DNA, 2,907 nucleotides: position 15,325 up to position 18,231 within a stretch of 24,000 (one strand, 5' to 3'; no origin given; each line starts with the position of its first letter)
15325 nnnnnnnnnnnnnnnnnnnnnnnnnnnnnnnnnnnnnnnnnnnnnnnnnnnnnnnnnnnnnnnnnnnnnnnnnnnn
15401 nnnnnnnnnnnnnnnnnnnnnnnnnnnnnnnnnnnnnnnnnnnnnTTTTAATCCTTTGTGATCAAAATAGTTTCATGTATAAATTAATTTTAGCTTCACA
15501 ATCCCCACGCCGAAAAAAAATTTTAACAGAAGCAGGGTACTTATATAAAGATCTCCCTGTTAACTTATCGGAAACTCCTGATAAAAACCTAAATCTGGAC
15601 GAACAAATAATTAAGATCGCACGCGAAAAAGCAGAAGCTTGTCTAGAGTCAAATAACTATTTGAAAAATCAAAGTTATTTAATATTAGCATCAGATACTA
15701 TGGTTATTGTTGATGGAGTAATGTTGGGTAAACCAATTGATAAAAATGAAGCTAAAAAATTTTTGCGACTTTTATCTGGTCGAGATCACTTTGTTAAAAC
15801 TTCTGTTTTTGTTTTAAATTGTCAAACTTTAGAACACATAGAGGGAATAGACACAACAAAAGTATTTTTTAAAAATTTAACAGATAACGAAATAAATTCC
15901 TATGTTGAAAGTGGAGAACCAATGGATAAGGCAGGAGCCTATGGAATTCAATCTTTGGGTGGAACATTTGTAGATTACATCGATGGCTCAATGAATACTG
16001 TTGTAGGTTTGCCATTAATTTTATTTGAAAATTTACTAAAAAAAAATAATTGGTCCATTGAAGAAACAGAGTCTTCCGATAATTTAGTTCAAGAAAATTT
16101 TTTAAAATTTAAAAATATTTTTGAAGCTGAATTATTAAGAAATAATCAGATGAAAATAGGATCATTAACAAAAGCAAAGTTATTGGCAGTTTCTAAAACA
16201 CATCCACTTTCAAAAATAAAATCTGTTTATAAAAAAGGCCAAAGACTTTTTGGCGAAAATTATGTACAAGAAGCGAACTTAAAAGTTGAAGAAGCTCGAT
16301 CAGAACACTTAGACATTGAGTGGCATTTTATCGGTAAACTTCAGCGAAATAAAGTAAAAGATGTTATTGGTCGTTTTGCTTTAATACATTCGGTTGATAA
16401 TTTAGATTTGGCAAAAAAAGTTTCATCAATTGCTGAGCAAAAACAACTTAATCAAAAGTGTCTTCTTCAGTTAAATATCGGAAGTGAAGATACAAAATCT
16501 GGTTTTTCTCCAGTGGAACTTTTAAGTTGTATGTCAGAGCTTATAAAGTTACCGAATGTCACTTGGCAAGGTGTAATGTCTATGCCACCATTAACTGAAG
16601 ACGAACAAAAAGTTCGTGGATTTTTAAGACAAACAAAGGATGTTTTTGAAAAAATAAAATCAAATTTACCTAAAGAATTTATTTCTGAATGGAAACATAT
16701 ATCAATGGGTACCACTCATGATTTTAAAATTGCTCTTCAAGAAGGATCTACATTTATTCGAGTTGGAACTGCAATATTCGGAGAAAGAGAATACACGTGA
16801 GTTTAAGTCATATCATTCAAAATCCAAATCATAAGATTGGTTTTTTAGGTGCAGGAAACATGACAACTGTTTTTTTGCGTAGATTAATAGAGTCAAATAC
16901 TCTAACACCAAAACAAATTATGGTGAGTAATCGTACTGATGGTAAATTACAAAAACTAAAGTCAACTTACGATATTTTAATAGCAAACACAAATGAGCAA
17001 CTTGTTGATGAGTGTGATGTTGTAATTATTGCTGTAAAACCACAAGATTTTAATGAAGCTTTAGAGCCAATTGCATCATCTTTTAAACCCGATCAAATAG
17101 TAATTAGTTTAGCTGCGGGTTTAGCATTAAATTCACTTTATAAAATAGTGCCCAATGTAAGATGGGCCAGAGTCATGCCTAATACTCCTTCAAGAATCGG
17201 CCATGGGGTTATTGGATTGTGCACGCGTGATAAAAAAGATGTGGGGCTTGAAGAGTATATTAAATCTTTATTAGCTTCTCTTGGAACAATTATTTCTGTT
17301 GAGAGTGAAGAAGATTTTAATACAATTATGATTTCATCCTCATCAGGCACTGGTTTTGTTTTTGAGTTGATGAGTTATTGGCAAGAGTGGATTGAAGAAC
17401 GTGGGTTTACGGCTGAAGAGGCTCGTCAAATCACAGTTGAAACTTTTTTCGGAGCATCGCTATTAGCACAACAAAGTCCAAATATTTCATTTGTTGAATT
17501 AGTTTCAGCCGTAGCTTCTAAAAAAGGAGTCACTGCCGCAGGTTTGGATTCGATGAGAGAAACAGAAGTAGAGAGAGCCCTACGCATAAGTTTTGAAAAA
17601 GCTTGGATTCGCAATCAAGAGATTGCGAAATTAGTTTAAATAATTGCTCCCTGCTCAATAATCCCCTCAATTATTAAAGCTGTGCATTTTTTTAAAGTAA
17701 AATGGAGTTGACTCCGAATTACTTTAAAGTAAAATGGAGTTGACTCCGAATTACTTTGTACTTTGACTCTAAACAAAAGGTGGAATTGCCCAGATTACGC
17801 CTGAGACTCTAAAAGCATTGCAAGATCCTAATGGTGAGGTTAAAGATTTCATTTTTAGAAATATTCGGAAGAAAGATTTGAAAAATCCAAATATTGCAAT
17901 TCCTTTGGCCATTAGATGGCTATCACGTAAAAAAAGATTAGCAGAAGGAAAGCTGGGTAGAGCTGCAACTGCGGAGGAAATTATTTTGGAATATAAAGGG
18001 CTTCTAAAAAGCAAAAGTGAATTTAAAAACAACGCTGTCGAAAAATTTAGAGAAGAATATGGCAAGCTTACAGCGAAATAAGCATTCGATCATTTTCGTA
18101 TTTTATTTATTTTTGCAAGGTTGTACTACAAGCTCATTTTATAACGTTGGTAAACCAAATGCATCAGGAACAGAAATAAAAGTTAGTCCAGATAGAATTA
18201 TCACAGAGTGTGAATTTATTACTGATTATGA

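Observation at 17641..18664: ~100-bp direct repeats (97/99 identical) bracket a 0.8-kb module and carry a triplicated 32-bp palindromic element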

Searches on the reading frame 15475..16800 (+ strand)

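Call 6: search_protein_families(library=pfam, proteins=[window:15475-16800:+], max_evalue=0.01)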
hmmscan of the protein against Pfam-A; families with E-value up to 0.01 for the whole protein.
window:15475-16800:+ (441 aa): 2 families
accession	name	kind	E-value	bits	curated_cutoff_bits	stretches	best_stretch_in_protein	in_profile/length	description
PF02545.19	Maf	-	4.5e-53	180.1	27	1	3-190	1-186/187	Maf-like protein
PF01168.26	Ala_racemase_N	-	5.3e-20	72.5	24.1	1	221-438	6-219/220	Alanine racemase, N-terminal domain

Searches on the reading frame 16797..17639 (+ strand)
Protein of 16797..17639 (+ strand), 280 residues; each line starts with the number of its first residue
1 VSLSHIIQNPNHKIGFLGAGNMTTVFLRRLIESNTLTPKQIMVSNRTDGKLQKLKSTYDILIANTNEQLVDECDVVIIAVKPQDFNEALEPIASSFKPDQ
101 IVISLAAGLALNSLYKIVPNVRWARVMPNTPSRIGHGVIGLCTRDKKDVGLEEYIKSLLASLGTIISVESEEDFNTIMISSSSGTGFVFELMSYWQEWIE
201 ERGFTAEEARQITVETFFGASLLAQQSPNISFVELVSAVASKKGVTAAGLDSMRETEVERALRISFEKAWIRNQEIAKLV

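Call 6: search_protein_families(library=pfam, proteins=[window:16797-17639:+], max_evalue=0.01)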
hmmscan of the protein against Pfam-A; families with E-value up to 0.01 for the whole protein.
window:16797-17639:+ (280 aa): 8 families
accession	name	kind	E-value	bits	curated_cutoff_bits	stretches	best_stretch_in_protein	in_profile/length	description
PF03807.23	F420_oxidored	-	3.4e-21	76.1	21.6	1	13-108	1-94/94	NADP oxidoreductase coenzyme F420-dependent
PF14748.11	P5CR_dimer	-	4.7e-16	59.4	25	1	171-275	1-104/105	Pyrroline-5-carboxylate reductase dimerisation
PF03446.21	NAD_binding_2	-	1.7e-07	31.9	21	1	13-105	1-92/161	NAD binding domain of 6-phosphogluconate dehydrogenase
PF01488.26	Shikimate_DH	-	3.2e-06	27.7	24.3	1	11-83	12-86/138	Shikimate / quinate 5-dehydrogenase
PF02558.23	ApbA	-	2.4e-05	24.4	22.2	1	15-110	2-104/150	Ketopantoate reductase PanE/ApbA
PF01118.30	Semialdhyde_dh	-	8.3e-05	23.4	26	1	13-113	1-104/121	Semialdehyde dehydrogenase, NAD binding domain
PF01408.29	GFO_IDH_MocA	-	0.00044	21.4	24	1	13-87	2-77/120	Oxidoreductase family, NAD-binding Rossmann fold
PF01210.29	NAD_Gly3P_dh_N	-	0.0034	17.8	23.1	1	39-113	36-110/158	NAD-dependent glycerol-3-phosphate dehydrogenase N-terminus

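Call 29: find_related_loci(query=window:16797-17639:+, collection=genome_contigs, flank=10000)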
Query window:16797-17639:+ (280 aa) in genome_contigs; peptide patterns used: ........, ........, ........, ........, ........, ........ (x = any residue, [..] = any of these).
93 stretches matched a pattern; 38 encode a relative of the query (tblastn E <= 1e-3); 38 distinct loci.
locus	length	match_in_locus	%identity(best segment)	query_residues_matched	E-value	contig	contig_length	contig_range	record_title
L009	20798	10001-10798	57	13-278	6e-104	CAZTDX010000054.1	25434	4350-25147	MAG TPA_asm: uncultured Pseudobdellovibrionaceae bacterium isolate SRP285395_co2_193 genome assembly, contig: NODE_3087_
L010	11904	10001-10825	54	7-278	3e-98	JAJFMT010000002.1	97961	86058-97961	MAG: Pseudobdellovibrio sp. isolate C_No_T20_A_bin.53 scaffold_91, whole genome shotgun sequence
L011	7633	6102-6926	54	7-278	3e-96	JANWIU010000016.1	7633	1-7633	MAG: Pseudobdellovibrio sp. isolate CRAIB_MAG49 c_000000007592, whole genome shotgun sequence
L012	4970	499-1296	54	12-278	4e-96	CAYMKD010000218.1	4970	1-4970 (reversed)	MAG TPA_asm: uncultured Pseudobdellovibrionaceae bacterium isolate SRP329715_co2_99 genome assembly, contig: NODE_29210_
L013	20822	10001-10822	53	9-280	1e-94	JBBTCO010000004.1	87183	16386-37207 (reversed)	MAG: Bdellovibrionota bacterium isolate H41-bin001_1 H41_bin001_1_000000000004, whole genome shotgun sequence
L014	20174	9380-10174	55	13-278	4e-94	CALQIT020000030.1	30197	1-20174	MAG: Streptomyces griseus isolate HRS-HS12-bin-158 genome assembly, contig: HRSG-H12-C1571, whole genome shotgun sequenc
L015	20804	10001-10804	52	11-278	2e-91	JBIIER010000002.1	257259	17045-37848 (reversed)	MAG: Pseudobdellovibrionaceae bacterium isolate ME2000-10-10pf_3300042337_group1_bin59 Rohwer_bin1127_scaffold_17_c1, wh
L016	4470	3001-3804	50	11-278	2e-87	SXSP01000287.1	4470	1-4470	MAG: Bdellovibrionales bacterium isolate F1-140-MAGs087 F1-140__c317353, whole genome shotgun sequence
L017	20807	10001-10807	50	11-278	6e-87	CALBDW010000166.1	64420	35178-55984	MAG TPA_asm: uncultured Bdellovibrionales bacterium isolate SRR5251193_bin.21_CONCOCT_v1.1_MAG genome assembly, contig:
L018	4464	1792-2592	50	12-278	1e-86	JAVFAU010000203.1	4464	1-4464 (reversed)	MAG: Bdellovibrionales bacterium isolate BF4_99 NODE_73419_length_4464_cov_3.167397_Biofilm4, whole genome shotgun seque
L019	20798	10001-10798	51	13-278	1e-85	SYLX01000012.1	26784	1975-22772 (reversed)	MAG: Bdellovibrionales bacterium isolate F1-80-MAGs081 F1-80__c31708, whole genome shotgun sequence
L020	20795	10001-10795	51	14-279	1e-85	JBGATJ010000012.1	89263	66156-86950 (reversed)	MAG: Pseudobdellovibrionaceae bacterium isolate MAG_MBR_H10.48 MBRH10-48_opera_contig_1088, whole genome shotgun sequenc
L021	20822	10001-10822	50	7-278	6e-85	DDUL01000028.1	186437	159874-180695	MAG TPA_asm: Bdellovibrionaceae bacterium UBA2339 UBA2339_contig_2389, whole genome shotgun sequence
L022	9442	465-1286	49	7-278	3e-84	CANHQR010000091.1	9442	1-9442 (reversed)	MAG: Bdellovibrionaceae bacterium isolate RE-26jul17-17 genome assembly, contig: RE-26jul17-C13095, whole genome shotgun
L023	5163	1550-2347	49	13-278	1e-83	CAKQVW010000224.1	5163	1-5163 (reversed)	MAG: uncultured Bdellovibrionaceae bacterium isolate REFINED_METABAT215_TOP10_CONTIGS_1500_ASSEMBLY_K77_MERGED__Nepal_Mo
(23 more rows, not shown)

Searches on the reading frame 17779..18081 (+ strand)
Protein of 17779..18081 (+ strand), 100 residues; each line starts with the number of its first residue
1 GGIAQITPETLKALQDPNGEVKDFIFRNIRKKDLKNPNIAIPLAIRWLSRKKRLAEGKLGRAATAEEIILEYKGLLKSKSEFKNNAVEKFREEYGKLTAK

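Call 6: search_protein_families(library=pfam, proteins=[window:17818-18081:+], max_evalue=0.01)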
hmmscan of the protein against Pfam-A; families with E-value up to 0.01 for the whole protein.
window:17818-18081:+ (87 aa): 0 families

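Call 17: find_homologous_proteins(query=window:17779-18081:+, max_evalue=0.01)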
Query window:17779-18081:+ (100 aa): 47 proteins with E <= 0.01 among 55 candidates.
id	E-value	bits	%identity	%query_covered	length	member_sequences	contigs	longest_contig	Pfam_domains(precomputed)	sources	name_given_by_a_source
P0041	5.2e-48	179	99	87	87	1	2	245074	-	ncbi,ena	-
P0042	1.0e-44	168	80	99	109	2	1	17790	-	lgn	-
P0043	1.6e-43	164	80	99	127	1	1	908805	PF01464.26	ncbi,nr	ncbi:MAG: transglycosylase SLT domain-containing protein [Bdellovibrionales bacterium]|nr:transglyco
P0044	2.0e-43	164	78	100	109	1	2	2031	-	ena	-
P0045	3.8e-43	163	79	99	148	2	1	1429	PF01464.26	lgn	-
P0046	1.0e-42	162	81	99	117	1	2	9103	-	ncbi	ncbi:MAG: transglycosylase SLT domain-containing protein [Pseudobdellovibrionaceae bacterium]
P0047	4.5e-41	157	78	99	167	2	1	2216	PF01464.26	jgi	jgi:soluble lytic murein transglycosylase-like protein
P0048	2.3e-38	148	74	99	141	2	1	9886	PF01464.26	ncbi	-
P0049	2.5e-37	145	85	82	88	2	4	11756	-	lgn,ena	-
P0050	3.6e-35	138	76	87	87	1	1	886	-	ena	-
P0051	4.8e-35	137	72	96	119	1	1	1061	-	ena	-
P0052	1.1e-34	136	72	93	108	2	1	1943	-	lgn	-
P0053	1.4e-33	133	64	99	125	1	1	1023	PF01464.26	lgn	-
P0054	5.3e-32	128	63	99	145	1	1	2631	-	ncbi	-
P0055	1.0e-31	127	72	87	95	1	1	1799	-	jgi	jgi:hypothetical protein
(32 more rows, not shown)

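Call 19: find_encoding_contigs(protein=P0043, flank=8000, max_places=3)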
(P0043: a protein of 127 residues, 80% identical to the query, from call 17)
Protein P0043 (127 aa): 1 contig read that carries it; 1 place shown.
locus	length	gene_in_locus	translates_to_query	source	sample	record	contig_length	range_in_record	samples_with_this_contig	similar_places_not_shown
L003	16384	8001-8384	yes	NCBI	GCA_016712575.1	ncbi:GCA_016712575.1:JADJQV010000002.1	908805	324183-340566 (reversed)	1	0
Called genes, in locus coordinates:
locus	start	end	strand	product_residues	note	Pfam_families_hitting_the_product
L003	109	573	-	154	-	PF00383:dCMP_cyt_deam_1, PF14437:MafB19-deam, PF14439:Bd3614-deam (weak)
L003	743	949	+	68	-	PF01165:Ribosomal_S21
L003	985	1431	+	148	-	PF09424:YqeY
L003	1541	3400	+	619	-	PF01807:Zn_ribbon_DnaG, PF08275:DNAG_N, PF01751:Toprim, PF13155:Toprim_2, PF13362:Toprim_3, PF13662:Toprim_4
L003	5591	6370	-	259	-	PF01610:DDE_Tnp_ISL3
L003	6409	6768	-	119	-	PF14690:Zn_ribbon_ISL3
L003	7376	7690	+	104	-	PF12844:HTH_19 (weak), PF01381:HTH_3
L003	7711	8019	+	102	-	-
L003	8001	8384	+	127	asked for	PF01464:SLT (weak)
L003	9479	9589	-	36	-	PF01610:DDE_Tnp_ISL3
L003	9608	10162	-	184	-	-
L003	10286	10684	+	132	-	-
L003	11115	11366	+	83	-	-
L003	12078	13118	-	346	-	PF05724:TPMT, PF03848:TehB (weak), PF13847:Methyltransf_31, PF08241:Methyltransf_11, PF08242:Methyltransf_12, PF13649:Methyltransf_25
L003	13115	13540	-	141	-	-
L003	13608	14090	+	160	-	-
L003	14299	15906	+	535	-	PF01039:Carboxyl_trans, PF03255:ACCA (weak)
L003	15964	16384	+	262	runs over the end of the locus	PF00378:ECH_1, PF16113:ECH_2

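Call 24: find_encoding_contigs(protein=P0042, flank=8000, max_places=3)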
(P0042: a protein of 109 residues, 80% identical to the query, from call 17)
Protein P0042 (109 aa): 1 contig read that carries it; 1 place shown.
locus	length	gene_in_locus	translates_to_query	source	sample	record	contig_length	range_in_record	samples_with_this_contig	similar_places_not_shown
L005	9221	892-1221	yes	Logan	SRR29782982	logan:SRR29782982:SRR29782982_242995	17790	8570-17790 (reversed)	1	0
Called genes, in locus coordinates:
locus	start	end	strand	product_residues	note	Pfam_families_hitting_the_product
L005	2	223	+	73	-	?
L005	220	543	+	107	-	PF12844:HTH_19, PF01381:HTH_3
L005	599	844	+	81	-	-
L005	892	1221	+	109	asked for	-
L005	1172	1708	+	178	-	-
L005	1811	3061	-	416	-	PF02661:Fic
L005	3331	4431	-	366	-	PF19676:DUF6178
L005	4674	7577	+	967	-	-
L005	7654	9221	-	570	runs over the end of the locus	PF17816:PDZ_4, PF03572:Peptidase_S41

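Call 80: search_protein_families(library=pfam, proteins=[L005:220-543:+], max_evalue=0.01)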
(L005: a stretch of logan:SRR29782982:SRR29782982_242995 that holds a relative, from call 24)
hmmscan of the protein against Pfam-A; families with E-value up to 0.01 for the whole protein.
L005:220-543:+ (107 aa): 4 families
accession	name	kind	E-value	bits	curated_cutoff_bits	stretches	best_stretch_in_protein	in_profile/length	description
PF01381.28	HTH_3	-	2.1e-08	34.5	23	1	22-75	1-54/55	Helix-turn-helix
PF12844.13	HTH_19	-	3.9e-08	33.5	30.2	1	19-74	1-56/64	Helix-turn-helix domain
PF13560.12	HTH_31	-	9e-05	23.1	27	1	19-75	3-60/64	Helix-turn-helix domain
PF13443.12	HTH_26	-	0.0066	17.1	22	1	30-73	10-54/63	Cro/C1-type HTH DNA-binding domain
